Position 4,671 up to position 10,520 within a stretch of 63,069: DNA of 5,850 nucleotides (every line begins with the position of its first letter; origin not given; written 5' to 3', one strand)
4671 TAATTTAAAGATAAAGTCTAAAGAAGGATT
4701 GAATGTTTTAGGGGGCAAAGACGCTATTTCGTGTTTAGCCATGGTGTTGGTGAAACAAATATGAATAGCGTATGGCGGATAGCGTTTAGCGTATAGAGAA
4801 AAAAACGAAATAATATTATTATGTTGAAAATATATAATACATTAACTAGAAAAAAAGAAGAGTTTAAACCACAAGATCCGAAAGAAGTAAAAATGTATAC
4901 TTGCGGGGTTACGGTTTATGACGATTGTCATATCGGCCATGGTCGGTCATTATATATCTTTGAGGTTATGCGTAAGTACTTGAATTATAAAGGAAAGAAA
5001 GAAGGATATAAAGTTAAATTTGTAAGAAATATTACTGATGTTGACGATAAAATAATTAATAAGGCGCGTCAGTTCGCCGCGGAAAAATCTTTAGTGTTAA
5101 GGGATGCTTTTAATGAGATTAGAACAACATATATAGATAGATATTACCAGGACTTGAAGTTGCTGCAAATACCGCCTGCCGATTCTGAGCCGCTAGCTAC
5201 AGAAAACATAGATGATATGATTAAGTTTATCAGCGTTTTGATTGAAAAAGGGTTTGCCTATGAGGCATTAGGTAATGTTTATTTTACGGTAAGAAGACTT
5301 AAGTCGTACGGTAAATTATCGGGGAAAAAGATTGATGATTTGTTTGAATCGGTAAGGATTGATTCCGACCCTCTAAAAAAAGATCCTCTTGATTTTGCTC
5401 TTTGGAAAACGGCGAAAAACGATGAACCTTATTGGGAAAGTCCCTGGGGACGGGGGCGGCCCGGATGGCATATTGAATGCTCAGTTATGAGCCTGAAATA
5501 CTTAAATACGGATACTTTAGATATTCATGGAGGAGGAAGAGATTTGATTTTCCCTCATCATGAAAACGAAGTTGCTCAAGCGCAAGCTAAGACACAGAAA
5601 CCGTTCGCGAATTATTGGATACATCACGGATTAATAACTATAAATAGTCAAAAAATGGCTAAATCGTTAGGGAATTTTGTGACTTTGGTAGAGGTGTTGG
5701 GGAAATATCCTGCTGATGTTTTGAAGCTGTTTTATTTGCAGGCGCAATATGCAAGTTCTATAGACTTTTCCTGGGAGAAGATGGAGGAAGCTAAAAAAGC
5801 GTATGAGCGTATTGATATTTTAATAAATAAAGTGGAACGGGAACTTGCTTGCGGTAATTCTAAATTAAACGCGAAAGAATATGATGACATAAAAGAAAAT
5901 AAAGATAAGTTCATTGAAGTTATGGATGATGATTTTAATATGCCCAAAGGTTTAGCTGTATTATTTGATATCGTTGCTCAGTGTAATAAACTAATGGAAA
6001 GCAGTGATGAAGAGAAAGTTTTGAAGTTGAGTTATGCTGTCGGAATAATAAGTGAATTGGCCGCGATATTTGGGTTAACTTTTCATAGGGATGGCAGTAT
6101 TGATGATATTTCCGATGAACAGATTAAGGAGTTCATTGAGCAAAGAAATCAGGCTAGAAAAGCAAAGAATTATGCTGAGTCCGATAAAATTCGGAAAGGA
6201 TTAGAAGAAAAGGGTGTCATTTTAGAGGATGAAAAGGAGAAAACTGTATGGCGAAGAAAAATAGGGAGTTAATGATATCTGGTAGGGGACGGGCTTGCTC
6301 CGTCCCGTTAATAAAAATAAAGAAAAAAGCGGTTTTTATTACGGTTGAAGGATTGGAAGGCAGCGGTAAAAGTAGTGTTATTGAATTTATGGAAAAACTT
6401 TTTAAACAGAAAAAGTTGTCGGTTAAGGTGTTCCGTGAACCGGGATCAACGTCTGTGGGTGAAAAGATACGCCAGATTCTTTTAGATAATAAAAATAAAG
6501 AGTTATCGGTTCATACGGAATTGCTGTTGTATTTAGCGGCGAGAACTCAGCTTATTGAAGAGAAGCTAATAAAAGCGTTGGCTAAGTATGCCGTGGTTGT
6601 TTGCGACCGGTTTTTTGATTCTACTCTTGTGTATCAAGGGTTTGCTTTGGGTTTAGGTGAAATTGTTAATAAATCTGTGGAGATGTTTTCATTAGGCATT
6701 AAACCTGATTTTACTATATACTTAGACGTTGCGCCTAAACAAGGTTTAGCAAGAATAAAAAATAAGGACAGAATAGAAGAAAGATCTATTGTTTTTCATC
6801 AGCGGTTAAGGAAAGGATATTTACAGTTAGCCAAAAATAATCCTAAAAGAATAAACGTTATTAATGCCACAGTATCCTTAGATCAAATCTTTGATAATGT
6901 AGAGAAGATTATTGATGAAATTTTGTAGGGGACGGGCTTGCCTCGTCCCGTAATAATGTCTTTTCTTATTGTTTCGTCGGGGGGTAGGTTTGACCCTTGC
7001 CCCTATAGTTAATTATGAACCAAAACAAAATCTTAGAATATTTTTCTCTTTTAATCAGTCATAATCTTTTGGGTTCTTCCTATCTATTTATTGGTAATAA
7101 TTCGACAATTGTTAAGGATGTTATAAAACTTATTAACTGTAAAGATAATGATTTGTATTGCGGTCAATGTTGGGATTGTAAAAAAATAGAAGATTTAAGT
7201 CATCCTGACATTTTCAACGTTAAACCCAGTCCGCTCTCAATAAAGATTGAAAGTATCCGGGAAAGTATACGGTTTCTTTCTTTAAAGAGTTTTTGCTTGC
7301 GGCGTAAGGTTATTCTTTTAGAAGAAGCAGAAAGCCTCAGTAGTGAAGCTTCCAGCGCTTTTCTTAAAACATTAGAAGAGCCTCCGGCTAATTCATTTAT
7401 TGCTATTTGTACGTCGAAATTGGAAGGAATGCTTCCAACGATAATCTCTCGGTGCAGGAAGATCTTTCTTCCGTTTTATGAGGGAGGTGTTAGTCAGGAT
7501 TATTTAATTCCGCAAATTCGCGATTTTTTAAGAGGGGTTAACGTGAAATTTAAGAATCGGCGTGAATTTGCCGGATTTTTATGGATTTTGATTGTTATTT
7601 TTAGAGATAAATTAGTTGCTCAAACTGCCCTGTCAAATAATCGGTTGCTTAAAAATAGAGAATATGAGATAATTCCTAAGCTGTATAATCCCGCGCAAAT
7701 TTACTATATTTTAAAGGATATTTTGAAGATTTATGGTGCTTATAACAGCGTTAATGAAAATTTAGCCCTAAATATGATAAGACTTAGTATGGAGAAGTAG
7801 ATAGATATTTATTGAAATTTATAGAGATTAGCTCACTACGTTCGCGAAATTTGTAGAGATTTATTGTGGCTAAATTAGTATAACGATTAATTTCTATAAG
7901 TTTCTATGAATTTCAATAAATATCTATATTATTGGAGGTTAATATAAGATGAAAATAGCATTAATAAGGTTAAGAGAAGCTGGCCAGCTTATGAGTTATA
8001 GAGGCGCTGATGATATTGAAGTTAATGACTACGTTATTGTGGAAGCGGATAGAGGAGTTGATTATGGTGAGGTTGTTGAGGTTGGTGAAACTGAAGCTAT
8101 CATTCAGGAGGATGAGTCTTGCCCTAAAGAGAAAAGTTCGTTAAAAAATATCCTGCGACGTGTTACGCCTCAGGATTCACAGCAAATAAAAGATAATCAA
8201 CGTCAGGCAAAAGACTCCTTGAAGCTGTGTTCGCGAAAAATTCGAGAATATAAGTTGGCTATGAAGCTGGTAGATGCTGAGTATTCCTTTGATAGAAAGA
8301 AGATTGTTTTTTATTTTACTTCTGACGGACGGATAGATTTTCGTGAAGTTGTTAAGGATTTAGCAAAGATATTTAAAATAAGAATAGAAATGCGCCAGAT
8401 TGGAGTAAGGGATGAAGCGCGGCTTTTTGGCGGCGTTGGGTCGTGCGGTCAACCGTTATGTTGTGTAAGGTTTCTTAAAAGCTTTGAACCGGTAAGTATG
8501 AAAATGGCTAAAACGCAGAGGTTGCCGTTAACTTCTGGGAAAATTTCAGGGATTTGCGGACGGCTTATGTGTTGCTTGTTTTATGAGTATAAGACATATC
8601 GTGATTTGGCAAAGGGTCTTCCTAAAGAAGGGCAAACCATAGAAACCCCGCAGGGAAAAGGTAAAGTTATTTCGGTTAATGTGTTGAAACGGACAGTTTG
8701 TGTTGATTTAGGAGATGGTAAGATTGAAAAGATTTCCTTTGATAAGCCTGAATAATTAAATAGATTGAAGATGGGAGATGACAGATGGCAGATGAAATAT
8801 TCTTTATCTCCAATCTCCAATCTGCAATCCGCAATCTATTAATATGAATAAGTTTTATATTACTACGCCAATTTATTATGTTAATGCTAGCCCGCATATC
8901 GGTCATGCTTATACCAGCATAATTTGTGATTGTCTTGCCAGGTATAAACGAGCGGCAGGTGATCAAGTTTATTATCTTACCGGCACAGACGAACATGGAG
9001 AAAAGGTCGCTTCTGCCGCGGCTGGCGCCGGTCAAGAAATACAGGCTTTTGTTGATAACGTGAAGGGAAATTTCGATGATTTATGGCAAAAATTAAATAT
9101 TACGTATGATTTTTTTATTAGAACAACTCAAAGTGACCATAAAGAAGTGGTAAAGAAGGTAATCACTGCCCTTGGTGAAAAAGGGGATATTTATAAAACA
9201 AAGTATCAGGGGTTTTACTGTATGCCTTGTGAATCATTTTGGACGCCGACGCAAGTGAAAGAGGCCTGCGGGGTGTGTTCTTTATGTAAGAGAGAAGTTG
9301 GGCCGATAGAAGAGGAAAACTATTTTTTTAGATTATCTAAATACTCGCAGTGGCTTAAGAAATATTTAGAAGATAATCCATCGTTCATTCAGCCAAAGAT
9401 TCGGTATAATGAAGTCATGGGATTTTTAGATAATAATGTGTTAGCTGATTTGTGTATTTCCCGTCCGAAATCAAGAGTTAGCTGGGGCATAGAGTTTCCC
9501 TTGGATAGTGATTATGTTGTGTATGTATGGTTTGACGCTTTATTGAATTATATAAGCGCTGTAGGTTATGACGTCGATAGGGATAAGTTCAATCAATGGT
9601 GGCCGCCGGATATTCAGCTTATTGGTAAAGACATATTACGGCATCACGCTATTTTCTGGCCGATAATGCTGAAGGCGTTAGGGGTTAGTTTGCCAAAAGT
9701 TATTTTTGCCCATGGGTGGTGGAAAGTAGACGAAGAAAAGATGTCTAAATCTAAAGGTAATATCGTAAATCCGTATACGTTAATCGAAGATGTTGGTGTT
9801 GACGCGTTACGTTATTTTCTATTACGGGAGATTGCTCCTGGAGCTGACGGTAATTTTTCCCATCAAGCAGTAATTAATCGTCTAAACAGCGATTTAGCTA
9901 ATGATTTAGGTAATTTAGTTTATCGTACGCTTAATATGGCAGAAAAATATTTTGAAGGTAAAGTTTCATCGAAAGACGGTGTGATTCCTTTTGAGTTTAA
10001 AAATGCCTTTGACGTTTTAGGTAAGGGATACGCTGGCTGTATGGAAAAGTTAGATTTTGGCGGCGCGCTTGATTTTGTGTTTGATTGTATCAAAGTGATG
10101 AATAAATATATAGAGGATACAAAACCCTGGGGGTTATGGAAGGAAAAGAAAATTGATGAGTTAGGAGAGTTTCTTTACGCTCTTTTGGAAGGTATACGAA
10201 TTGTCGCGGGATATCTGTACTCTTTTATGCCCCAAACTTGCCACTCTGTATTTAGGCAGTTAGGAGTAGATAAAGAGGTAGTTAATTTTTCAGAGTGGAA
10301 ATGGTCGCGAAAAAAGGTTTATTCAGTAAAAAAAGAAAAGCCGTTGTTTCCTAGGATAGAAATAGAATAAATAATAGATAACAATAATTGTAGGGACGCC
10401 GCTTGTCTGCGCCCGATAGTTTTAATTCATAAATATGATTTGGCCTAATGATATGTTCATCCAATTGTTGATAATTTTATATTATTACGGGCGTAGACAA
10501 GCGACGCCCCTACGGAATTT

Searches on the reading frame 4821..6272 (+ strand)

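Call 69: search_protein_families(library=pfam, proteins=[window:4821-6272:+], max_evalue=0.00001)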
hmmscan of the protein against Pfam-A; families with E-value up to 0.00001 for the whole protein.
window:4821-6272:+ (483 aa): 5 families
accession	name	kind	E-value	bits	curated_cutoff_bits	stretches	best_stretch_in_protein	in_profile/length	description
PF01406.26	tRNA-synt_1e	-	5e-116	387.7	27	1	15-325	2-300/301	tRNA synthetases class I (C) catalytic domain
PF09190.17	DALR_2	-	3.9e-13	50.2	22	1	363-421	1-56/57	DALR domain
PF00133.28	tRNA-synt_1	-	7.3e-07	28.7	22.7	1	253-316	350-413/414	tRNA synthetases class I (I, L, M and V)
PF09334.17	tRNA-synt_1g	-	7.5e-07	28.7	20.1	1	246-341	295-390/391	tRNA synthetases class I (M)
PF01921.24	tRNA-synt_1f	-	7.7e-06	25.5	27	0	271-332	274-336/360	tRNA synthetases class I (K)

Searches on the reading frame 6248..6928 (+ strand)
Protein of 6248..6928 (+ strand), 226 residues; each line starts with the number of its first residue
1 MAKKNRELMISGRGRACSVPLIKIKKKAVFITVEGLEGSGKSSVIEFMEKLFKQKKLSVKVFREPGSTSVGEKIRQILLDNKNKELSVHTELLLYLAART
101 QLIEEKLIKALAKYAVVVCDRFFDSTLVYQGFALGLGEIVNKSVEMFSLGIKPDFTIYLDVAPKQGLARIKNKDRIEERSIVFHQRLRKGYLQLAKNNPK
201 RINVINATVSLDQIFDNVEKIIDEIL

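Call 69: search_protein_families(library=pfam, proteins=[window:6248-6928:+], max_evalue=0.00001)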
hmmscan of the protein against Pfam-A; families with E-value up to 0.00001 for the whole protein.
window:6248-6928:+ (226 aa): 2 families
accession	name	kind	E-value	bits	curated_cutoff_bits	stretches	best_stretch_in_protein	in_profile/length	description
PF02223.23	Thymidylate_kin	-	2.5e-47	161.4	27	1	33-216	1-183/185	Thymidylate kinase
PF01712.25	dNK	-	2.2e-08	34.6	27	1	31-224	1-197/203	Deoxynucleoside kinase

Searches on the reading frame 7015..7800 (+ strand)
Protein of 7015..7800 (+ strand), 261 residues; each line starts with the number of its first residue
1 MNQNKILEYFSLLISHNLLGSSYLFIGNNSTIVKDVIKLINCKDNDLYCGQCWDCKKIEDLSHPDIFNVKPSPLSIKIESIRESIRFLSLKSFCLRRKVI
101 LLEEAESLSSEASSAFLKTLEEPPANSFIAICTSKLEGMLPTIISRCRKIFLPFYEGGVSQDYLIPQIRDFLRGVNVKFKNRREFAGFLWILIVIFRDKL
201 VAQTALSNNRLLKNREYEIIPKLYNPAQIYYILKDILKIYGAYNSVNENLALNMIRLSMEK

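Call 69: search_protein_families(library=pfam, proteins=[window:7015-7800:+], max_evalue=0.00001)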
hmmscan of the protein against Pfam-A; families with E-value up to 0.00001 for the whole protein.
window:7015-7800:+ (261 aa): 1 family
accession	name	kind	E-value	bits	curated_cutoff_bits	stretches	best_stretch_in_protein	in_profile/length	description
PF13177.12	DNA_pol3_delta2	-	3.7e-35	121.7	27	1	3-152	2-157/161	DNA polymerase III, delta subunit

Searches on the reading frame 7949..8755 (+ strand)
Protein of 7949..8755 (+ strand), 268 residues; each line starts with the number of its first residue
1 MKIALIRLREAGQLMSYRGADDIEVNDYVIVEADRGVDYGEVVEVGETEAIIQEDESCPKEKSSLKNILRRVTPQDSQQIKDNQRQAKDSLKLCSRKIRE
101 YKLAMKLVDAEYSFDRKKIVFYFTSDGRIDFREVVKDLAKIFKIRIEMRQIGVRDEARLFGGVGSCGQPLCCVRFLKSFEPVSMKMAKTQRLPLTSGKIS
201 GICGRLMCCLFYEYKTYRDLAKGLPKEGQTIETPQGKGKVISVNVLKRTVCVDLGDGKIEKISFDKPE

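Call 69: search_protein_families(library=pfam, proteins=[window:7949-8755:+], max_evalue=0.00001)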
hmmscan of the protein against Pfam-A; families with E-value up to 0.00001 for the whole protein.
window:7949-8755:+ (268 aa): 1 family
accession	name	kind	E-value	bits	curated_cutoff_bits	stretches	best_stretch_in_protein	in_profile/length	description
PF04468.17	PSP1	-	1.3e-33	115.6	27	1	66-151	1-86/86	PSP1 C-terminal conserved region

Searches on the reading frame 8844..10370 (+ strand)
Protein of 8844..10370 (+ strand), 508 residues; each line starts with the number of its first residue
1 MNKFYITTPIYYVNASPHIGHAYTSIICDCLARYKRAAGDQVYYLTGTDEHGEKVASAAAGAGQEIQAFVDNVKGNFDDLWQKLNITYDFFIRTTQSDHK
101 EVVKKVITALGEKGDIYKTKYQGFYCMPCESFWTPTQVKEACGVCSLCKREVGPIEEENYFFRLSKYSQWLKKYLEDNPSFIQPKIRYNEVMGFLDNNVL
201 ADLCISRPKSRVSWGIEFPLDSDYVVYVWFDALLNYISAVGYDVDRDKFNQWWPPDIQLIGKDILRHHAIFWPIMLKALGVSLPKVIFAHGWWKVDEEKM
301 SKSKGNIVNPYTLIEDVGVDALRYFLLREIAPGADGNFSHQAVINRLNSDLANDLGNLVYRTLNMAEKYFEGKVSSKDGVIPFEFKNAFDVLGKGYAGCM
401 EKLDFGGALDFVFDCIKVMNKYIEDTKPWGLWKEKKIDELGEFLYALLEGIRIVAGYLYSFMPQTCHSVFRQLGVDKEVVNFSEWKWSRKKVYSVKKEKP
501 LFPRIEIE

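Call 69: search_protein_families(library=pfam, proteins=[window:8844-10370:+], max_evalue=0.00001)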
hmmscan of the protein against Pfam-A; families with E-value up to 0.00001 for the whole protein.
window:8844-10370:+ (508 aa): 3 families
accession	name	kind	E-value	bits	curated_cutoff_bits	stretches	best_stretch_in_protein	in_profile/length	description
PF09334.17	tRNA-synt_1g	-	1.2e-107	360.6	20.1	1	5-363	2-391/391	tRNA synthetases class I (M)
PF00133.28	tRNA-synt_1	-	5e-28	98.4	22.7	2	2-220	23-245/414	tRNA synthetases class I (I, L, M and V)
PF01406.26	tRNA-synt_1e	-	4.8e-14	52.9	27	1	13-120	19-125/301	tRNA synthetases class I (C) catalytic domain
